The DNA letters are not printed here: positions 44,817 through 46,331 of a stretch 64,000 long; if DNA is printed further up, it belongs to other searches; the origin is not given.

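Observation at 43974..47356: Oxalate-oxidoreductase-like enzyme with a variant active-site loop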

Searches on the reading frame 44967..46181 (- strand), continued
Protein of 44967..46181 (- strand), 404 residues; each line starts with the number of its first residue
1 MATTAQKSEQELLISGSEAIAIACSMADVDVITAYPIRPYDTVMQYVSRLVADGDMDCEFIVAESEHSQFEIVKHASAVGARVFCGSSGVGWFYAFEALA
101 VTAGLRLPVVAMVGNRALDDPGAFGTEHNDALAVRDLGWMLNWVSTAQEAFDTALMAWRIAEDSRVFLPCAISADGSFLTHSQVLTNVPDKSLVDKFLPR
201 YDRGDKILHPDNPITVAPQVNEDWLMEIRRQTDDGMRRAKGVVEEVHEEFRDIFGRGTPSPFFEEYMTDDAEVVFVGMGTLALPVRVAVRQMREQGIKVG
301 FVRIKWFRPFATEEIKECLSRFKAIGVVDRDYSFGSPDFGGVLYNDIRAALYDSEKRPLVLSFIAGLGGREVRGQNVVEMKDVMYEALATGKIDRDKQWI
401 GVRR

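Call 72: find_related_loci(query=L144:1005-2255:+, collection=genome_contigs, flank=7000)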
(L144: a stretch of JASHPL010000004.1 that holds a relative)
Query L144:1005-2255:+ (416 aa) in genome_contigs; peptide patterns used: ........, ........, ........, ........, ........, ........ (x = any residue, [..] = any of these).
600 stretches matched a pattern (row limit reached: there are more); 506 encode a relative of the query (tblastn E <= 1e-3); the best 80 are kept; 80 distinct loci.
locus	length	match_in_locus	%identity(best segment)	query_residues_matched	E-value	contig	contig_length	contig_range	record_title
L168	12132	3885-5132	100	1-416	0e+0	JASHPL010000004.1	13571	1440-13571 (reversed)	MAG: Candidatus Sulfotelmatobacter sp. isolate JOPF048 JOPF_NEAR_contig_14115, whole genome shotgun sequence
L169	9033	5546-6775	94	7-416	0e+0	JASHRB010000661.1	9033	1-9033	MAG: Candidatus Sulfotelmatobacter sp. isolate JOPF090 JOPF_A04C_contig_319787, whole genome shotgun sequence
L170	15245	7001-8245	93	3-416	0e+0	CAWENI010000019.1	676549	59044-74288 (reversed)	MAG: Terriglobia bacterium isolate MFD02248.bin.1.37 genome assembly, contig: contig_9674, whole genome shotgun sequence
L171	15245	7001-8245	90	2-416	0e+0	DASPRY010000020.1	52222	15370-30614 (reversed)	MAG TPA_asm: Terriglobales bacterium isolate SMAG_U12237 k141_155423, whole genome shotgun sequence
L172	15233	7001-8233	91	6-416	0e+0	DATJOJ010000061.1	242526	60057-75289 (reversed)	MAG TPA_asm: Terriglobales bacterium isolate SMAG_U14884 k141_1975329, whole genome shotgun sequence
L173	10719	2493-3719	91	8-416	0e+0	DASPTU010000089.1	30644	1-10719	MAG TPA_asm: Terriglobales bacterium isolate SMAG_U12285 k141_1810805, whole genome shotgun sequence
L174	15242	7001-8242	88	3-416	0e+0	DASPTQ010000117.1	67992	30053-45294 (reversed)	MAG TPA_asm: Terriglobales bacterium isolate SMAG_U12281 k141_1511122, whole genome shotgun sequence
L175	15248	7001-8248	88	2-416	0e+0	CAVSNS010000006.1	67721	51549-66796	MAG: uncultured Acidobacteriota bacterium isolate MFD03346.bin.2.100 genome assembly, contig: contig_11800, whole genome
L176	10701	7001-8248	88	2-416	0e+0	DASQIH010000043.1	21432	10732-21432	MAG TPA_asm: Terriglobales bacterium isolate SMAG_U11854 k141_338952, whole genome shotgun sequence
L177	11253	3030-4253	89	11-416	0e+0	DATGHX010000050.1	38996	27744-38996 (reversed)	MAG TPA_asm: Candidatus Angelobacter sp. isolate SMAG_U9792 k141_921052, whole genome shotgun sequence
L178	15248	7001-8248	87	1-416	0e+0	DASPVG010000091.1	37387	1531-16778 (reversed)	MAG TPA_asm: Terriglobales bacterium isolate SMAG_U12323 k141_495442, whole genome shotgun sequence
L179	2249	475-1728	89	2-416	0e+0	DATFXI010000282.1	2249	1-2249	MAG TPA_asm: Candidatus Angelobacter sp. isolate SMAG_U9513 k141_2478396, whole genome shotgun sequence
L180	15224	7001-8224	91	11-416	0e+0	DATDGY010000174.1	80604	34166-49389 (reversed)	MAG TPA_asm: Candidatus Angelobacter sp. isolate SMAG_U264 k141_471308, whole genome shotgun sequence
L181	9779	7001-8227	88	8-416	0e+0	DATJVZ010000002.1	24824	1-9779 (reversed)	MAG TPA_asm: Terriglobales bacterium isolate SMAG_U15086 k141_503, whole genome shotgun sequence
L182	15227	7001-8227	89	8-416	0e+0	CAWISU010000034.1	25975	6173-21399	MAG: uncultured Acidobacteriota bacterium isolate MFD09222.bin.2.91 genome assembly, contig: contig_178709, whole genome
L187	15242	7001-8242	88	3-416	0e+0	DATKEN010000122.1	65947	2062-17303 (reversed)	MAG TPA_asm: Terriglobales bacterium isolate SMAG_U14500 k141_4559454, whole genome shotgun sequence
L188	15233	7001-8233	89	6-416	0e+0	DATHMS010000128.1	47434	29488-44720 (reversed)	MAG TPA_asm: Candidatus Sulfotelmatobacter sp. isolate SMAG_U12638 k141_2157091, whole genome shotgun sequence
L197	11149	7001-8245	87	2-416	0e+0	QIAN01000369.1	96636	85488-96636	MAG: Acidobacteria bacterium isolate gp1 AA128 14_0903_13_30cm_scaffold_5466509_curated, whole genome shotgun sequence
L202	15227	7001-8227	88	8-416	0e+0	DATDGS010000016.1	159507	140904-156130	MAG TPA_asm: Terriglobales bacterium isolate SMAG_U258 k141_6408, whole genome shotgun sequence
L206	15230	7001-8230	88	8-416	0e+0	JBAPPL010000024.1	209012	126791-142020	MAG: Candidatus Sulfotelmatobacter sp. isolate MFD03315_ilm_asm_bin6 k127_219904, whole genome shotgun sequence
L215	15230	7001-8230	89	8-416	0e+0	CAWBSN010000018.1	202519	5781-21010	MAG: uncultured Acidobacteriaceae bacterium isolate MFD00731.bin.2.57 genome assembly, contig: contig_576, whole genome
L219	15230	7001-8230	89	8-416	0e+0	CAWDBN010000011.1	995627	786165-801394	MAG: uncultured Acidobacteriaceae bacterium isolate MFD01716.bin.1.159 genome assembly, contig: contig_42839, whole geno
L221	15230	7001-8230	88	8-416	0e+0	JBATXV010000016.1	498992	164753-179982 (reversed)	MAG: Candidatus Sulfotelmatobacter sp. isolate MFD05670_ilm_asm_bin21 k127_26433, whole genome shotgun sequence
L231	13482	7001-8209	87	14-416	0e+0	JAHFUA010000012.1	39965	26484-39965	MAG: Acidobacteria bacterium isolate nzgw69 NODE_1338_length_39966_cov_4.187878, whole genome shotgun sequence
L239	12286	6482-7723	86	4-416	0e+0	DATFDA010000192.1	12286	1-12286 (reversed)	MAG TPA_asm: Candidatus Angelobacter sp. isolate SMAG_U8568 k141_1249202, whole genome shotgun sequence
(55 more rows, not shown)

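Call 75: search_protein_families(library=pfam, proteins=[L239:4638-5258:+, L215:9419-10765:+, L206:2405-3916:+, L187:3985-4962:+, L197:1062-2216:+, L221:10897-12213:-, L188:11353-12009:-, L202:12956-14788:-, L231:10807-12015:+, L219:12906-14696:-], max_evalue=0.0001)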
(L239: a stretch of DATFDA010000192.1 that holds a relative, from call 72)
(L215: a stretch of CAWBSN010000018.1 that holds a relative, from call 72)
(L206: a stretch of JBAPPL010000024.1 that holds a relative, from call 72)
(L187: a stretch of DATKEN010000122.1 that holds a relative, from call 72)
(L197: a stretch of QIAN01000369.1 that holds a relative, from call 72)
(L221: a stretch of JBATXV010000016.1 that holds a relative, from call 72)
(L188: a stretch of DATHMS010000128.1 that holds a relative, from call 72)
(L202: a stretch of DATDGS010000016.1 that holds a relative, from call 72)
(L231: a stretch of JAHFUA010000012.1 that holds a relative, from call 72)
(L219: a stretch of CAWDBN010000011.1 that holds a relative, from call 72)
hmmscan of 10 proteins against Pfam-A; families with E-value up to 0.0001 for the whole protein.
L239:4638-5258:+ (207 aa): 2 families
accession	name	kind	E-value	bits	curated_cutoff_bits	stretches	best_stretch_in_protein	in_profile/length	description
PF07729.17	FCD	-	1.4e-28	100.3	24.3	1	76-197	1-124/125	FCD domain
PF00392.27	GntR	-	1.6e-16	60.1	27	1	4-52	16-64/64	Bacterial regulatory proteins, gntR family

L215:9419-10765:+ (449 aa): 1 family
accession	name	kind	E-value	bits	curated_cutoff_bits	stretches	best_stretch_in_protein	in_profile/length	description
PF07690.21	MFS_1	-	5.7e-40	137.7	33.4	2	28-382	3-345/347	Major Facilitator Superfamily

L206:2405-3916:+ (504 aa): 2 families
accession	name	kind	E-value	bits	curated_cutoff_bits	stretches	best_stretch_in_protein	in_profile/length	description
PF00501.34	AMP-binding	-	4.2e-76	256.7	29.9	1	20-362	12-383/384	AMP-binding enzyme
PF13193.12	AMP-binding_C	-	2.7e-17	63.9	24.5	1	413-488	1-76/76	AMP-binding enzyme C-terminal domain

L187:3985-4962:+ (326 aa): 2 families
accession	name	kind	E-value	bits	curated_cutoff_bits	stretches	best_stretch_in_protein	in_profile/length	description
PF02558.23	ApbA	-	6.7e-30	104.1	22.2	1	4-170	2-149/150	Ketopantoate reductase PanE/ApbA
PF08546.17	ApbA_C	-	1.6e-29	103.2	22.7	1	197-316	2-123/125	Ketopantoate reductase PanE/ApbA C terminal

L197:1062-2216:+ (385 aa): 1 family
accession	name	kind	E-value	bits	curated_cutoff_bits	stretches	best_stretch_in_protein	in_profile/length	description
PF00266.25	Aminotran_5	-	1.9e-27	96.6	21.5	1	22-344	2-338/371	Aminotransferase class-V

L221:10897-12213:- (439 aa): 2 families
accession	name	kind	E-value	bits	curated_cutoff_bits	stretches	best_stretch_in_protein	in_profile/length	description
PF07690.21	MFS_1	-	2e-32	112.9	33.4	1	68-392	30-344/347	Major Facilitator Superfamily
PF00083.30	Sugar_tr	-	9.1e-20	71.4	22.3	1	75-211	50-193/452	Sugar (and other) transporter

L188:11353-12009:- (219 aa): 0 families

L202:12956-14788:- (611 aa): 2 families
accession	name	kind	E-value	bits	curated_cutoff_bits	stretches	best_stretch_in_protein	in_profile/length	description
PF00821.23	PEPCK_GTP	-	2.4e-170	566.5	23.8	1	247-605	1-357/357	Phosphoenolpyruvate carboxykinase C-terminal P-loop domain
PF17297.7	PEPCK_N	-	2.6e-98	328.4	23.8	1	22-243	1-218/218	Phosphoenolpyruvate carboxykinase N-terminal domain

L231:10807-12015:+ (403 aa): 1 family
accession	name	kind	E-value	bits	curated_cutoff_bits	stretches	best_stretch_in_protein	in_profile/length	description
PF03069.20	FmdA_AmdA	-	1e-29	104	27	2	242-392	202-371/373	Acetamidase/Formamidase family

L219:12906-14696:- (597 aa): 4 families
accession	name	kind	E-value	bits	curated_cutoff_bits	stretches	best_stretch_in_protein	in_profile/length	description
PF02129.25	Peptidase_S15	-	3.9e-51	174.7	23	1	51-312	1-261/262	X-Pro dipeptidyl-peptidase (S15 family)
PF08530.16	PepX_C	-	1.4e-27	97.5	22.5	1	357-592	7-217/217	X-Pro dipeptidyl-peptidase C-terminal non-catalytic domain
PF00326.27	Peptidase_S9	-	1.7e-07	31.4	22.6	1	85-173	5-100/213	Prolyl oligopeptidase family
PF12146.15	Hydrolase_4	-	1.8e-06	27.9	27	1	80-275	17-200/239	Serine aminopeptidase, S33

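Call 76: search_protein_families(library=ncbifam, proteins=[L215:9419-10765:+, L221:10897-12213:-, L206:2405-3916:+, L187:3985-4962:+, L197:1062-2216:+, L231:10807-12015:+, L239:4638-5258:+], max_evalue=1e-8)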
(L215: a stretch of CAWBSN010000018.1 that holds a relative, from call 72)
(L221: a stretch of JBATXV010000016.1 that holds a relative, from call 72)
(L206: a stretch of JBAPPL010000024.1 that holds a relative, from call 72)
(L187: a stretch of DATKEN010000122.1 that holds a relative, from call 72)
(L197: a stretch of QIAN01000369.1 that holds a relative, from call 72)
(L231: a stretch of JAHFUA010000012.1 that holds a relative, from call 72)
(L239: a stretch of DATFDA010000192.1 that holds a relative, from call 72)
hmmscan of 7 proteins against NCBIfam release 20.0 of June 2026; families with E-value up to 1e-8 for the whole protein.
L215:9419-10765:+ (449 aa): 7 families
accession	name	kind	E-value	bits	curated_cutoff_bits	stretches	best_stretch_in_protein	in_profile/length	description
TIGR04259.1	oxa_formateAnti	equivalog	3.7e-140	467.3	335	1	20-429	1-402/405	oxalate/formate MFS antiporter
NF049980.1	SfMCT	equivalog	3.1e-96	322.3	320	1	20-406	1-377/378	L-lactate MFS transporter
TIGR00890.1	2A0111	subfamily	8.9e-81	271.7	374.85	1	20-412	1-375/377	oxalate/formate antiport family MFS transporter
TIGR00883.1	2A0106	subfamily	7e-13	48.4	443.45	1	121-410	107-398/400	metabolite/H+ symporter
NF038246.1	bile_salt_MFS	equivalog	7.8e-13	48.1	400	1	43-418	27-402/408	conjugated bile salt MFS transporter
TIGR00892.1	2A0113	subfamily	5.3e-11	41.9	586.1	1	20-413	17-415/455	monocarboxylate transporter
TIGR00893.1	2A0114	subfamily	3.8e-09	36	395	1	48-417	20-397/399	D-galactonate transporter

L221:10897-12213:- (439 aa): 14 families
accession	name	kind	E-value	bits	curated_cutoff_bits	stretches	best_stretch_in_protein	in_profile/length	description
NF003024.0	PRK03893.1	subfamily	6.4e-41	140.7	604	1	17-259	12-240/497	sialate:H+ symport family MFS transporter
TIGR00895.1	2A0115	subfamily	1e-37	130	418.55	1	19-219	10-202/398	aromatic acid/H+ symport family MFS transporter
TIGR00891.1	2A0112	subfamily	1.6e-32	113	552.9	1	18-392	4-378/405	sialate:H+ symport family MFS transporter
NF008963.0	PRK12307.1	equivalog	4.6e-28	98.5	637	1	20-431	12-410/426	MFS transporter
TIGR00883.1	2A0106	subfamily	1.3e-24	87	443.45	1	37-414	4-390/400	metabolite/H+ symporter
TIGR00898.1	2A0119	subfamily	2.2e-21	76.3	550.75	1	78-216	137-269/506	cation transport protein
NF053517.1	HbztTptrPcaK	equivalog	8.7e-17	61.2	770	1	87-205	71-189/437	4-hydroxybenzoate transporter PcaK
NF008586.0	PRK11551.1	equivalog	3.3e-15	56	410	1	87-392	67-358/406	3-(3-hydroxy-phenyl)propionate transporter MhpT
TIGR00893.1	2A0114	subfamily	9.9e-14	51.1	395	1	74-426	32-395/399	D-galactonate transporter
TIGR00880.1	2_A_01_02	superfamily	1.2e-12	48.1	131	1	81-200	4-128/141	multidrug resistance protein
TIGR01299.1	synapt_SV2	subfamily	8.5e-12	43.8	637.3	1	38-189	179-321/742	synaptic vesicle protein SV2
TIGR00881.1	2A0104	subfamily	3.1e-10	39.6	407.75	1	64-211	27-172/379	phosphoglycerate transporter protein PgtP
NF008270.1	PRK11043.1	equivalog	1.5e-09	37.5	430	1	77-213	46-183/382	purine nucleoside transporter PunC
NF008654.0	PRK11652.1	equivalog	7.9e-09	34.9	479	0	76-195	49-169/397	multidrug efflux MFS transporter EmrD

L206:2405-3916:+ (504 aa): 105 families (the best 25 are shown)
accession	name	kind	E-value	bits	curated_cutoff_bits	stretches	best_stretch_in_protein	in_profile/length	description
NF004511.1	PRK05852.1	equivalog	9.3e-133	443.5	650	1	19-496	15-502/505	FadD7 family fatty acid--CoA ligase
NF004837.0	PRK06187.1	subfamily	1.9e-105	353.1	476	1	20-500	23-524/531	long-chain-fatty-acid--CoA ligase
NF005702.0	PRK07514.1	subfamily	3.1e-95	319.5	558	1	16-493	15-495/506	malonyl-CoA synthase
NF004114.0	PRK05605.1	equivalog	7.1e-93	311.9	766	2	146-502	213-573/575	long-chain-fatty-acid--CoA ligase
NF005714.0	PRK07529.1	subfamily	1.7e-91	307.5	632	2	147-494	211-572/640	acyl-CoA synthetase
NF005307.0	PRK06839.1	equivalog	1.3e-83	281.4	748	1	29-497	26-492/496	o-succinylbenzoate--CoA ligase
NF002966.0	PRK03640.1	equivalog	9.4e-82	275.1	556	1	29-496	26-478/483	o-succinylbenzoate--CoA ligase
NF052269.1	Staph_lig_FadD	equivalog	2.2e-80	270.4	650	1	14-500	11-495/499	long-chain-fatty-acid--CoA ligase FadD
NF006181.0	PRK08314.1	subfamily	7.2e-80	268.8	705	1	146-494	196-550/563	long-chain-fatty-acid--CoA ligase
NF009233.0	PRK12583.1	subfamily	1.7e-78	264.4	832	1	152-493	199-545/558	fatty acid CoA ligase family protein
TIGR01923.1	menE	equivalog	7.7e-77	259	330.15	1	32-494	1-442/442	o-succinylbenzoate--CoA ligase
NF005801.1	PRK07656.1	equivalog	2.3e-76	257.5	657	1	18-492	16-497/500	FadD3 family acyl-CoA ligase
NF005676.0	PRK07470.1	equivalog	5.5e-75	253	774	1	29-500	44-531/544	acyl-CoA synthetase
NF004808.0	PRK06155.1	equivalog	1.4e-73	248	722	1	28-497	44-521/542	ATP-dependent acyl-CoA ligase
NF004758.0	PRK06087.1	equivalog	1.9e-73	247.7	736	1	148-498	182-535/548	medium-chain fatty-acid--CoA ligase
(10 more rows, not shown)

L187:3985-4962:+ (326 aa): 14 families
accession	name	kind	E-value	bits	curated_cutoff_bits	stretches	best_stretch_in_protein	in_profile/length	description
NF005089.0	PRK06522.1-4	subfamily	6.2e-123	410.3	223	1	1-321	1-321/326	2-dehydropantoate 2-reductase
TIGR00745.1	apbA_panE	subfamily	8e-58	196.1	141.35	2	129-320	110-304/305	2-dehydropantoate 2-reductase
NF005091.0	PRK06522.2-2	equivalog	3.9e-52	177.3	252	2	128-312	111-291/302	2-dehydropantoate 2-reductase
NF004887.0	PRK06249.1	equivalog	2.5e-46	158.4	360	2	134-316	120-309/316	putative 2-dehydropantoate 2-reductase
NF005094.0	PRK06522.2-5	equivalog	2.6e-40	138.7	382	2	1-104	1-104/307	2-dehydropantoate 2-reductase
NF005092.1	PRK06522.2-3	equivalog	6.2e-31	107.7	500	2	138-312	114-289/296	2-dehydropantoate 2-reductase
NF005088.0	PRK06522.1-2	subfamily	2.7e-29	102.2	371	2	129-303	110-287/308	2-dehydropantoate 2-reductase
NF006083.0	PRK08229.1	equivalog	1.5e-27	96.5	371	1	2-104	4-110/341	2-dehydropantoate 2-reductase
NF009542.0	PRK12921.1-4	equivalog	2.4e-19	69.7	288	1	137-313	107-278/286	oxidoreductase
NF005093.0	PRK06522.2-4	equivalog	1e-18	67.8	308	1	155-317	137-296/304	2-dehydropantoate 2-reductase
NF009541.0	PRK12921.1-1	equivalog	7.8e-18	64.8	338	1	132-307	112-282/297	oxidoreductase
NF004311.0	PRK05708.1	equivalog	7.2e-14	51.3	378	0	178-310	158-289/305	putative 2-dehydropantoate 2-reductase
NF009543.0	PRK12921.1-5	equivalog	4e-12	45.9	339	0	139-302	120-287/305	oxidoreductase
NF005087.0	PRK06522.1-1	equivalog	6.3e-10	38.6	351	0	155-315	128-286/296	2-dehydropantoate 2-reductase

L197:1062-2216:+ (385 aa): 7 families
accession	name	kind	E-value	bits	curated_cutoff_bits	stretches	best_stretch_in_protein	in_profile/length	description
NF046070.1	PyrdoxPyrvTramin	equivalog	8.1e-56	189.4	600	1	25-380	10-366/369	pyridoxamine--pyruvate transaminase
TIGR03301.1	PhnW-AepZ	equivalog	2.7e-55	188.2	360.8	1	22-365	1-343/355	2-aminoethylphosphonate aminotransferase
NF045640.1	AspGlyoxATaseBhcA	equivalog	2.7e-55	187.9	650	1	23-362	7-349/395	L-aspartate--glyoxylate aminotransferase BhcA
TIGR02326.1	transamin_PhnW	equivalog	1.2e-38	133.1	400.8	1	23-377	6-359/363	2-aminoethylphosphonate--pyruvate transaminase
NF010006.0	PRK13479.1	equivalog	1e-37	130.2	296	1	21-364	6-348/369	2-aminoethylphosphonate--pyruvate transaminase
TIGR01366.1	serC_3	equivalog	4.8e-13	49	401.65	1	21-270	4-249/361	phosphoserine transaminase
TIGR04343.1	egtE_PLP_lyase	equivalog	5.2e-10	38.7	400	1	73-341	73-331/370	ergothioneine biosynthesis PLP-dependent enzyme EgtE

L231:10807-12015:+ (403 aa): 1 family
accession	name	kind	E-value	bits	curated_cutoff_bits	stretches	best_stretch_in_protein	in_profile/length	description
NF045496.1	FormamaseFmdA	equivalog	9e-17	60.9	500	1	242-303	213-276/407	formamidase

L239:4638-5258:+ (207 aa): 15 families
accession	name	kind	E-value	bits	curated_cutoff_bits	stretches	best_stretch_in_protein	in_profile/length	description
NF003011.0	PRK03837.1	subfamily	3.3e-38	131.6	260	1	4-200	29-230/241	transcriptional regulator NanR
NF007741.0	PRK10421.1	equivalog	1e-31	110.3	311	1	4-201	23-231/262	transcriptional regulator LldR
NF007001.0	PRK09464.1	equivalog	2.4e-30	106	330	1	5-205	27-234/254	pyruvate dehydrogenase complex transcriptional repressor PdhR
NF007588.0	PRK10225.1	equivalog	2.8e-23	82.5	442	1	5-204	26-232/257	Uxu operon transcriptional regulator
NF007442.0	PRK09990.1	equivalog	9.3e-23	80.9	301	1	6-203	28-235/256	transcriptional regulator GlcC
NF008571.0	PRK11523.1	equivalog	3.7e-18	65.9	396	1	9-205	29-227/258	transcriptional regulator ExuR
TIGR03338.1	phnR_burk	equivalog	6.8e-17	61.8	271.5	1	4-198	27-208/212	phosphonate utilization associated transcriptional regulator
NF052290.2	MocR_like_YczR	exception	4.9e-12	45.3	487.4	1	5-117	36-142/458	MocR-like transcription factor YczR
TIGR02018.2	his_ut_repres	equivalog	6.6e-11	42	220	1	5-54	16-65/226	histidine utilization transcriptional repressor HutC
TIGR02325.1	C_P_lyase_phnF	equivalog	9e-11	41.8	156.8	1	5-64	25-82/238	phosphonate metabolism transcriptional regulator PhnF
NF052282.1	PLP_TF_PdxR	equivalog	1.1e-10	41.1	320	1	4-64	17-77/448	MocR-like pyridoxine biosynthesis transcription factor PdxR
NF003444.0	PRK04984.1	equivalog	4.2e-10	39.6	189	1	5-153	24-173/239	fatty acid metabolism transcriptional regulator FadR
TIGR02404.1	trehalos_R_Bsub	equivalog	1.9e-09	37.5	211.95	1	4-70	16-81/233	trehalose operon repressor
NF052441.1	TransRegRv0792c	equivalog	3.2e-09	36.4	400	1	2-54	30-82/260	Rv0792c family HTH-type transcriptional regulator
TIGR02812.1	fadR_gamma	equivalog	9.2e-09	35.3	249.2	0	6-150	24-169/235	fatty acid metabolism transcriptional regulator FadR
